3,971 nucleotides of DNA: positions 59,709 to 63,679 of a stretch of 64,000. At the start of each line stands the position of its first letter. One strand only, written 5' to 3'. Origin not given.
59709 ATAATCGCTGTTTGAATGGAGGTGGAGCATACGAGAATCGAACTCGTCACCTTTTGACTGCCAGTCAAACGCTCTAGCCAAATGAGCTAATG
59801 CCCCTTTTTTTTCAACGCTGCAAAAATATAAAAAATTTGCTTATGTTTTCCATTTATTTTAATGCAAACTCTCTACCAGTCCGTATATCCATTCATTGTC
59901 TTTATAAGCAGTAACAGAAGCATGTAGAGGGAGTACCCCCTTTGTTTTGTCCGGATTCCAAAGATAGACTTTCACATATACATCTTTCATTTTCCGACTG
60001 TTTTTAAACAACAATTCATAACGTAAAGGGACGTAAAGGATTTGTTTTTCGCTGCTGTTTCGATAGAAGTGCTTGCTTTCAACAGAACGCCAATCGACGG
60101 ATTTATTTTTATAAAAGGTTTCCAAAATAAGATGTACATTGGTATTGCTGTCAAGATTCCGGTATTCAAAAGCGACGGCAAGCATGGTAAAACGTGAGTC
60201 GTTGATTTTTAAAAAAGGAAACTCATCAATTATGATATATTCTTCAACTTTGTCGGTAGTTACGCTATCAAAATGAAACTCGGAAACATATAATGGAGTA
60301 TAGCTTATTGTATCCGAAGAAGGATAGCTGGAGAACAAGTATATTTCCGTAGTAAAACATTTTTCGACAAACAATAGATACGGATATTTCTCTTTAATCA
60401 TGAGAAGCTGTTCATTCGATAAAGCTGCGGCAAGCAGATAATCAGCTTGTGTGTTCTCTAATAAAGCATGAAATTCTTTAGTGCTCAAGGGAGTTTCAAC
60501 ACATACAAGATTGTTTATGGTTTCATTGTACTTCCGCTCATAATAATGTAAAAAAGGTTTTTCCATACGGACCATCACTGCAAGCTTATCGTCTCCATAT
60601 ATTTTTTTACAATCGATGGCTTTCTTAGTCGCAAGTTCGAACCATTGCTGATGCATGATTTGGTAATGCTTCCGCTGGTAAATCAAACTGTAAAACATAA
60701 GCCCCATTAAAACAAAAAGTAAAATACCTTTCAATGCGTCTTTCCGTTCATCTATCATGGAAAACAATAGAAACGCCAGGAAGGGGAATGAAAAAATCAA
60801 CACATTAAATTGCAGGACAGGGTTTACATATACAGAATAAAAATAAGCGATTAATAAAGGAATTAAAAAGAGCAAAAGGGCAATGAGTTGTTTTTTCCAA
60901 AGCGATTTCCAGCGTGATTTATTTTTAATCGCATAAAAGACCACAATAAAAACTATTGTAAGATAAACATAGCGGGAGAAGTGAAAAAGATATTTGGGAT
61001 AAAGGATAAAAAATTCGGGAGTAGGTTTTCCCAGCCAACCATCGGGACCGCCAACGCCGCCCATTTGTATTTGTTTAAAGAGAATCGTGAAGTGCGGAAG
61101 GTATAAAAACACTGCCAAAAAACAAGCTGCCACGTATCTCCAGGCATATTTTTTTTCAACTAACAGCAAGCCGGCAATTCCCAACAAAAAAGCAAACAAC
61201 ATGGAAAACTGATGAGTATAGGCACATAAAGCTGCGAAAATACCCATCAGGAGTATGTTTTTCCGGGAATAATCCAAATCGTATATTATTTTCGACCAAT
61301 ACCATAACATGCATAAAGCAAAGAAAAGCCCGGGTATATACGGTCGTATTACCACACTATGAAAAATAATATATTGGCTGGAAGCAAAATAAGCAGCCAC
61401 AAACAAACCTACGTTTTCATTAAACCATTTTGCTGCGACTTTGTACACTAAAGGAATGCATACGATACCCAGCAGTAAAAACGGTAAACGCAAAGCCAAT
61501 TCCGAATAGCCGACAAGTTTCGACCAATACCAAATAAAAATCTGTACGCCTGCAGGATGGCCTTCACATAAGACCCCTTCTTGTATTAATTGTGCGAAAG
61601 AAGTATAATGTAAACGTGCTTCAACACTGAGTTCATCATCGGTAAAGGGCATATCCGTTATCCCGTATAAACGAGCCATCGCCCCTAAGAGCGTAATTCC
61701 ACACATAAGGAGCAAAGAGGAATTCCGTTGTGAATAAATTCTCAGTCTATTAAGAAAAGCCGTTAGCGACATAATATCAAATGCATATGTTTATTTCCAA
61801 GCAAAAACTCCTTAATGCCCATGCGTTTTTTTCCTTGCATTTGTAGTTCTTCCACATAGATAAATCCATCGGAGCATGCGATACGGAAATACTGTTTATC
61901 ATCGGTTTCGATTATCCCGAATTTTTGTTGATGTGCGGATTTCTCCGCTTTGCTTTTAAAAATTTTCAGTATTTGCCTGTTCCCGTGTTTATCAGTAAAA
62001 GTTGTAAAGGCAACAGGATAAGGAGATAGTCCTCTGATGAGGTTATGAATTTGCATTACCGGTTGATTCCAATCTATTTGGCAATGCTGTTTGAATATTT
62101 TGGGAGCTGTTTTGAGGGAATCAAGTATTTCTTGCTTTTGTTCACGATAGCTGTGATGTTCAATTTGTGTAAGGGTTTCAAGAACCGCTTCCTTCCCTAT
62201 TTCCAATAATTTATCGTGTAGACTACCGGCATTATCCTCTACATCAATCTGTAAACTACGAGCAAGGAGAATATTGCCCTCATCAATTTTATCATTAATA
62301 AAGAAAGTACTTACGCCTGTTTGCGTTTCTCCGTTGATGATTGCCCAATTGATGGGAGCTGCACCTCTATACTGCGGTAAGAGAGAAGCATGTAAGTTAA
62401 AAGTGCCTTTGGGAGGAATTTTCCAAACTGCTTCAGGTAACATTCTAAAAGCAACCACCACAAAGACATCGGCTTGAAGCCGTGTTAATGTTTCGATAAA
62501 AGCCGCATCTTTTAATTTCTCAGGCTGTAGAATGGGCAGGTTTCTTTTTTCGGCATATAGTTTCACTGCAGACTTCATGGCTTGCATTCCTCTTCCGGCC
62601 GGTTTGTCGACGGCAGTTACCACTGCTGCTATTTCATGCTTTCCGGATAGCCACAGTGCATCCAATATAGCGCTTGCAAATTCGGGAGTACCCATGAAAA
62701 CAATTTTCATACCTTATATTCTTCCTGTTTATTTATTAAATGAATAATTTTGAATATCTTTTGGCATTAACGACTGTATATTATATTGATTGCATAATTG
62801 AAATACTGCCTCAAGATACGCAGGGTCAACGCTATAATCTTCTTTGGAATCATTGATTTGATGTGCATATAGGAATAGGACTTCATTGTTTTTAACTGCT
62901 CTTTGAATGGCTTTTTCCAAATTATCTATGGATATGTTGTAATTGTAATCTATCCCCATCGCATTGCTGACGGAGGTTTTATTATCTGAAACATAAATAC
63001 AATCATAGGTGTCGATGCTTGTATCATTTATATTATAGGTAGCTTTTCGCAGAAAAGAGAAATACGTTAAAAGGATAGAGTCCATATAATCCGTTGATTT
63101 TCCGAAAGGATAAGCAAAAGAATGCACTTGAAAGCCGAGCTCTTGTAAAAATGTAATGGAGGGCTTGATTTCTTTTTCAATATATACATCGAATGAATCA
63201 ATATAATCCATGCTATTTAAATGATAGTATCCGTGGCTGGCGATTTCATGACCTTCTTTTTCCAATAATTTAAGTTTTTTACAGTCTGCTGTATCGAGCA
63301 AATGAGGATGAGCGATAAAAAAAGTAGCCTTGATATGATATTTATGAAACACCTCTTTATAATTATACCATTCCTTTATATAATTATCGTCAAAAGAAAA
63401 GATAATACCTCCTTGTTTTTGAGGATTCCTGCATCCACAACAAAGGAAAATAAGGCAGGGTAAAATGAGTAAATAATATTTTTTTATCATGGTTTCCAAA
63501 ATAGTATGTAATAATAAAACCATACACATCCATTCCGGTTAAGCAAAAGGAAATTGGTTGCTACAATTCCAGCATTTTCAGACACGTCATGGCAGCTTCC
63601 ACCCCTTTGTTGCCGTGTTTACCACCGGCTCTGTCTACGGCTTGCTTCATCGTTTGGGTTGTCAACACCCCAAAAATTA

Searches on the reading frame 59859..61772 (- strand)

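Call 35: search_protein_families(library=pfam, proteins=[window:59859-61772:-], max_evalue=0.001)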
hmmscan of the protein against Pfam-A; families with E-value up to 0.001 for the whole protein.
window:59859-61772:- (637 aa): 1 family
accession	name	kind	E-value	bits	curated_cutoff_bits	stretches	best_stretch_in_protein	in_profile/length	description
PF13231.12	PMT_2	-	1.6e-10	41.8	26.1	1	72-223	2-155/160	Dolichyl-phosphate-mannose-protein mannosyltransferase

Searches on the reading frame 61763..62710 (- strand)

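Call 35: search_protein_families(library=pfam, proteins=[window:61763-62710:-], max_evalue=0.001)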
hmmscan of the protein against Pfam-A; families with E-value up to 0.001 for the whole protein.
window:61763-62710:- (315 aa): 2 families
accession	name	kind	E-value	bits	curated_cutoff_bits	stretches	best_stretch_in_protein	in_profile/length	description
PF00551.24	Formyl_trans_N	-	4.5e-39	134.5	26.1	1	1-179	1-180/181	Formyl transferase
PF02911.23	Formyl_trans_C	-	5e-26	91.2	21.1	1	204-306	1-99/100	Formyl transferase, C-terminal domain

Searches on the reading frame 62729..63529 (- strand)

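Call 35: search_protein_families(library=pfam, proteins=[window:62729-63529:-], max_evalue=0.001)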
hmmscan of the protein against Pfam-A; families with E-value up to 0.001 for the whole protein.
window:62729-63529:- (266 aa): 2 families
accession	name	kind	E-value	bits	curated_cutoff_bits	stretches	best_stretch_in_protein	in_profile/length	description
PF01522.26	Polysacc_deac_1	-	1.8e-13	51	23.1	1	36-151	3-114/124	Polysaccharide deacetylase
PF10096.14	DUF2334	-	9.5e-08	32.3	26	1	48-230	8-194/203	Uncharacterized protein conserved in bacteria (DUF2334)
